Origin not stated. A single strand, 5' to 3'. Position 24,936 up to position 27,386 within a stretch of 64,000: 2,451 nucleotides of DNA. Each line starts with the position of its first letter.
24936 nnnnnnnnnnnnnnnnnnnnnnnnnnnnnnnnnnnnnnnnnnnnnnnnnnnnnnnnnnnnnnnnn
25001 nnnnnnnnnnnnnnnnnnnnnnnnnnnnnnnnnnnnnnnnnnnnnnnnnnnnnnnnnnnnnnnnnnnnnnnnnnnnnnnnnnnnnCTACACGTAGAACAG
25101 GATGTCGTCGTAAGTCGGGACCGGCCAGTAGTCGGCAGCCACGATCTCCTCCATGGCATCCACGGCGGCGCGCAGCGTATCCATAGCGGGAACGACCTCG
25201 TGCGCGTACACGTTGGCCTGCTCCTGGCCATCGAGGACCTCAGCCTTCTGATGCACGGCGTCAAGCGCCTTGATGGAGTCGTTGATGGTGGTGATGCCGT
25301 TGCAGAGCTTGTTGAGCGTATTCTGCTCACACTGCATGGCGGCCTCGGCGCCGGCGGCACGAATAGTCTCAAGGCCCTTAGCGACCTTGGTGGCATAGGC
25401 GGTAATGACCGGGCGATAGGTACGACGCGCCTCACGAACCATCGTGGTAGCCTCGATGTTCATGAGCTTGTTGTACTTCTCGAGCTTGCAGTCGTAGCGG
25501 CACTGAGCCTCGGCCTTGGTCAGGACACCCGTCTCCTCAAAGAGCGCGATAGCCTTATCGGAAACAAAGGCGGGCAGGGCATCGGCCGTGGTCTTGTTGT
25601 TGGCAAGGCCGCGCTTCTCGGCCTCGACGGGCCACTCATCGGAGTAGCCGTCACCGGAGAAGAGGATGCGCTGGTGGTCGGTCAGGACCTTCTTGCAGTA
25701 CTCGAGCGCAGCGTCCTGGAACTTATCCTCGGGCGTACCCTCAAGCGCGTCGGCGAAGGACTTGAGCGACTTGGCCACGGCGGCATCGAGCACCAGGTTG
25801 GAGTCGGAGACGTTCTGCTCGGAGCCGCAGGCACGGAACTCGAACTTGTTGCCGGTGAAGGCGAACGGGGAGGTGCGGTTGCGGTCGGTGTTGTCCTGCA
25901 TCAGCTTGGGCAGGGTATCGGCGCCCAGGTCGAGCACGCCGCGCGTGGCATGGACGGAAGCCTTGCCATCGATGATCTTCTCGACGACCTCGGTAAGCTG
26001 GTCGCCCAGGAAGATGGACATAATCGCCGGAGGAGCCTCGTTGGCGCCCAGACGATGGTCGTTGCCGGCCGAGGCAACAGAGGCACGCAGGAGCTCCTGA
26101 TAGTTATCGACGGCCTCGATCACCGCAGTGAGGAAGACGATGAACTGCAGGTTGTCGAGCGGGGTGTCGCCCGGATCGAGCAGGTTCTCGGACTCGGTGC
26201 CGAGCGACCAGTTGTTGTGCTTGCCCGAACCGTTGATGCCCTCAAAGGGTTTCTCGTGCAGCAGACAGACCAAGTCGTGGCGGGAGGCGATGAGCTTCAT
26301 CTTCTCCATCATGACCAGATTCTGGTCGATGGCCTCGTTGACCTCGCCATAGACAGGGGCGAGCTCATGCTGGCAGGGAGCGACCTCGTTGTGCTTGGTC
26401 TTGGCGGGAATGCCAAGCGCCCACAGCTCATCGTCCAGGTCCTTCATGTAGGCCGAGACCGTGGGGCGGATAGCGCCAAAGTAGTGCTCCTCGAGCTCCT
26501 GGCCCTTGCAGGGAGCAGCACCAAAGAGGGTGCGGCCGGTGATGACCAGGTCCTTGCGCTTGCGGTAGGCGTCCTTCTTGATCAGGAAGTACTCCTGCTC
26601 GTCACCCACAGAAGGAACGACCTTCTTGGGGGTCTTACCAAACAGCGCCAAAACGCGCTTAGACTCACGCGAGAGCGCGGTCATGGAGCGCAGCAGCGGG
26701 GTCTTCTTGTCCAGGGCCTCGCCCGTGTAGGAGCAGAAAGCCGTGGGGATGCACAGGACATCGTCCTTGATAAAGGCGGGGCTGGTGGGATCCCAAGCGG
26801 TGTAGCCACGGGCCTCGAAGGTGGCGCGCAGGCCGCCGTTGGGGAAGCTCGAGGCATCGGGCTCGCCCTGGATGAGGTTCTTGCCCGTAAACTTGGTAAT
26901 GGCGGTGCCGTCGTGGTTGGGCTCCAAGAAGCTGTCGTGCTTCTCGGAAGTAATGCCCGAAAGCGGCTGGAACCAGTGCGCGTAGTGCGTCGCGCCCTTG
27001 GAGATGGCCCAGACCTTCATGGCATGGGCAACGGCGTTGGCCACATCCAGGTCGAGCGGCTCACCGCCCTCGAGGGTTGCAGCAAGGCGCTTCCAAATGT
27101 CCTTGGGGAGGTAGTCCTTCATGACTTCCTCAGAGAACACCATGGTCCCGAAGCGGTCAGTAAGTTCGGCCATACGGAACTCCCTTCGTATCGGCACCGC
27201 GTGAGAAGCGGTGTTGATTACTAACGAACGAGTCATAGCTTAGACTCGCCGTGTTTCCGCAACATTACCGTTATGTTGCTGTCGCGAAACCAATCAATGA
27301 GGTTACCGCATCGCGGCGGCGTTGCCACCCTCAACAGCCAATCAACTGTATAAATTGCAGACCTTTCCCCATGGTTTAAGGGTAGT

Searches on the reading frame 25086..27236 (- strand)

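Call 8: search_protein_families(library=pfam, proteins=[window:25086-27236:-])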
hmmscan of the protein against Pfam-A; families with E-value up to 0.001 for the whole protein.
window:25086-27236:- (716 aa): 3 families
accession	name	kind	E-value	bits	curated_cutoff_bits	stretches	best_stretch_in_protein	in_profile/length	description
PF12437.13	GSIII_N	-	1.8e-79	265.4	25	1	26-184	2-160/160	Glutamine synthetase type III N terminal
PF18318.6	Gln-synt_C-ter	-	5.1e-36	123.5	22.7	1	511-625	3-117/118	Glutamine synthetase C-terminal domain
PF00120.29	Gln-synt_C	-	9.3e-18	64.8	24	1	206-358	20-169/344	Glutamine synthetase, catalytic domain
